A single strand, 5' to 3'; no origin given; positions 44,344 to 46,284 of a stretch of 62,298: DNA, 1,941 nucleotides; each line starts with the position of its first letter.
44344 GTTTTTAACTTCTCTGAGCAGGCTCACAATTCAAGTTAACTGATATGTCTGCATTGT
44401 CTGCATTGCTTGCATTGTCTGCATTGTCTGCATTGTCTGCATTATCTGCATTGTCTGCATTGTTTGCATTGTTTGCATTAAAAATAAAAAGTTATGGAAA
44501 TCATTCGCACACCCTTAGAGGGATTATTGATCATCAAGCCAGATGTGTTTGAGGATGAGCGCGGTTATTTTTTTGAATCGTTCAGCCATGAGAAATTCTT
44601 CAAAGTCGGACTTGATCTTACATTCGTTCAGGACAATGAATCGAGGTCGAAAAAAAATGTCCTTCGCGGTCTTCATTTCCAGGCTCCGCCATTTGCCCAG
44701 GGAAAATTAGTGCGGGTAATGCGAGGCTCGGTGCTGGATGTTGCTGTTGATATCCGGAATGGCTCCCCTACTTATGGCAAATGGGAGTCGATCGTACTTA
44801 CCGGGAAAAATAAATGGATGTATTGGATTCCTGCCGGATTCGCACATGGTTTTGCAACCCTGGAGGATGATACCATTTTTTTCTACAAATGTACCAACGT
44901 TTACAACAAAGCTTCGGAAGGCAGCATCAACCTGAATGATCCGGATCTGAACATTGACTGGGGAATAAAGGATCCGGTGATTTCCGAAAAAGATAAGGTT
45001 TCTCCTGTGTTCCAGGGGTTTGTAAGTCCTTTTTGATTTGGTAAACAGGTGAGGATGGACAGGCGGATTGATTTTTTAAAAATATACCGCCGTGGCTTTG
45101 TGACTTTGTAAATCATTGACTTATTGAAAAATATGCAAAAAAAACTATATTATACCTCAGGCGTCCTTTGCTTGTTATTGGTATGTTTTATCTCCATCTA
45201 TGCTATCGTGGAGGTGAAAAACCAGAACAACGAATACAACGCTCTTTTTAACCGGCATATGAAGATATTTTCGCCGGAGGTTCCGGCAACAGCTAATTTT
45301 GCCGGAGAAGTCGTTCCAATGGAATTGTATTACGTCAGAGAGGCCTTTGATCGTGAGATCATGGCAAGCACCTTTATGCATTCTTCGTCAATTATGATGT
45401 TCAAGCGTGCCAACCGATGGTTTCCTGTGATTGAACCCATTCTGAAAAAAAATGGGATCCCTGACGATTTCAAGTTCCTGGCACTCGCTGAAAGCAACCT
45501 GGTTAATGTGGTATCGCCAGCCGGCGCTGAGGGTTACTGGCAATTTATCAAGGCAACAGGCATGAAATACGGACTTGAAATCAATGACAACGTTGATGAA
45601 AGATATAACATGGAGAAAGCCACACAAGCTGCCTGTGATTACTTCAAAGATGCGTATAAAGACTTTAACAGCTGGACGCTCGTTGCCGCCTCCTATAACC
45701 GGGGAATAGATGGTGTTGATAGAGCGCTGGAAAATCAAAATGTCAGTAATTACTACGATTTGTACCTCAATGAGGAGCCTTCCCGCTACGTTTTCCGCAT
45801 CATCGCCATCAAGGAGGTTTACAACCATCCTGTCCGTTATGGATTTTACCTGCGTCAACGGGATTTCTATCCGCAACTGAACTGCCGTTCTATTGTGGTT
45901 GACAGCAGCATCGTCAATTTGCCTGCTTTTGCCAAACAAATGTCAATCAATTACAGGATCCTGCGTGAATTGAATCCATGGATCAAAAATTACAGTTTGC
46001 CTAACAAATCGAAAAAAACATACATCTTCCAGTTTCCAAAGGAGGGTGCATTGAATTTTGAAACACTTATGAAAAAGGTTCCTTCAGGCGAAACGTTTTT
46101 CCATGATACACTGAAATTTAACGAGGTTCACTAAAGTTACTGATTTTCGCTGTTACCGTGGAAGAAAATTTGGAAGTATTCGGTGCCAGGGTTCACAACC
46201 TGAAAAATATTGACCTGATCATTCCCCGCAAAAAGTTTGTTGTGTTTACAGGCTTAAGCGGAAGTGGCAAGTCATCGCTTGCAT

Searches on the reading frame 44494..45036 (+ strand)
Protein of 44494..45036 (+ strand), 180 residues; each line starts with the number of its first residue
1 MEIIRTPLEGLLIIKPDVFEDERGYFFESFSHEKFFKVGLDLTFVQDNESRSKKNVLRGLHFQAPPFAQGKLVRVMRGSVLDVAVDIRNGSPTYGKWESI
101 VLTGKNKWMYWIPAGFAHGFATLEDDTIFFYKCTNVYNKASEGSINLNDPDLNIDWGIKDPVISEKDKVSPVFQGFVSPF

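Call 13: find_encoding_contigs(protein=window:44494-45036:+, flank=6000, max_places=10)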
Protein window:44494-45036:+ (180 aa): 6 contigs read that carry it; 3 places shown.
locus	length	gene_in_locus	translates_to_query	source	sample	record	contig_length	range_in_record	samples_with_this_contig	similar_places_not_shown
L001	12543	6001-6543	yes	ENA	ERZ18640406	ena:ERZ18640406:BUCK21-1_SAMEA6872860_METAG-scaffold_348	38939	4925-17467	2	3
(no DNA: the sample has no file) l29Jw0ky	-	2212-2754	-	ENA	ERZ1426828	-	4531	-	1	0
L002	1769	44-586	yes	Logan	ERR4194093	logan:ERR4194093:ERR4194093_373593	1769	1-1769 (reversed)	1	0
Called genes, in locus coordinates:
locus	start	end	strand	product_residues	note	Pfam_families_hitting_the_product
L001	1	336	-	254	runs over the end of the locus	PF00106:adh_short, PF08659:KR, PF13561:adh_short_C2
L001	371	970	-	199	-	PF00702:Hydrolase, PF06888:Put_Phosphatase (weak), PF13419:HAD_2 (weak), PF12710:HAD, PF08282:Hydrolase_3 (faint)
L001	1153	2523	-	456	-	PF14821:Thr_synth_N, PF00291:PALP, PF24857:THR4_C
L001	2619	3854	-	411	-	PF01053:Cys_Met_Meta_PP, PF00155:Aminotran_1_2 (weak), PF01041:DegT_DnrJ_EryC1 (weak)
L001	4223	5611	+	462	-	PF00890:FAD_binding_2 (weak), PF01134:GIDA (faint), PF01266:DAO (faint), PF07992:Pyr_redox_2, PF12831:FAD_oxidored (weak), PF13738:Pyr_redox_3, PF00070:Pyr_redox, PF02852:Pyr_redox_dim, +2 more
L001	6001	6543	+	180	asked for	PF00908:dTDP_sugar_isom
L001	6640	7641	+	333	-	PF01464:SLT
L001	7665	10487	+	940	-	PF00005:ABC_tran (faint), PF02463:SMC_N (faint), PF03193:RsgA_GTPase (faint), PF13191:AAA_16 (faint), PF13555:AAA_29 (faint), PF20703:nSTAND1 (faint), PF17760:UvrA_inter, PF17755:UvrA_DNA-bind, +1 more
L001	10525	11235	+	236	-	PF18306:LDcluster4, PF03641:Lysine_decarbox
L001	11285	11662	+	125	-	PF02410:RsfS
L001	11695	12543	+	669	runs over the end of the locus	PF06480:FtsH_ext, PF00004:AAA, PF07728:AAA_5 (faint), PF20720:nSTAND3 (faint), PF17862:AAA_lid_3, PF01434:Peptidase_M41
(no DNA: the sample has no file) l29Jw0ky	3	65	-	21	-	?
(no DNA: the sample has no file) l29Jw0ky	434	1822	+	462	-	PF00890:FAD_binding_2 (weak), PF01134:GIDA (faint), PF01266:DAO (faint), PF07992:Pyr_redox_2, PF12831:FAD_oxidored (weak), PF13738:Pyr_redox_3, PF00070:Pyr_redox, PF02852:Pyr_redox_dim, +2 more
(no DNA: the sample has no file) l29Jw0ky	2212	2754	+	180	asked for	PF00908:dTDP_sugar_isom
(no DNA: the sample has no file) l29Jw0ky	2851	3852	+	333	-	PF01464:SLT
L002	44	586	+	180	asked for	PF00908:dTDP_sugar_isom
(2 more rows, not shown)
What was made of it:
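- It is followed by SLT and uvrA (call 13).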

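Call 49: search_protein_families(library=pfam, proteins=[window:44494-45036:+], max_evalue=0.01)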
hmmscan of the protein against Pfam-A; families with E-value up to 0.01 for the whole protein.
window:44494-45036:+ (180 aa): 1 family
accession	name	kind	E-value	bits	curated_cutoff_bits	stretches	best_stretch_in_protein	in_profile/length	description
PF00908.23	dTDP_sugar_isom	-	4.1e-71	238.5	27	1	6-173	2-166/168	dTDP-4-dehydrorhamnose 3,5-epimerase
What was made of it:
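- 44494..45036 (+): rfbC (dTDP-4-dehydrorhamnose 3,5-epimerase), downstream gene. Pfam dTDP_sugar_isom, E = 4e-71 (call 49).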

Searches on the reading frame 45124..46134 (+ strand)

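Call 49: search_protein_families(library=pfam, proteins=[window:45124-46134:+], max_evalue=0.01)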
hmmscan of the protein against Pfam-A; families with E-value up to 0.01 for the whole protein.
window:45124-46134:+ (336 aa): 1 family
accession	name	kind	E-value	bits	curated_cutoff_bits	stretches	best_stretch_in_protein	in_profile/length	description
PF01464.25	SLT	-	7.5e-17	61.4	21.3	1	106-208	7-111/117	Transglycosylase SLT domain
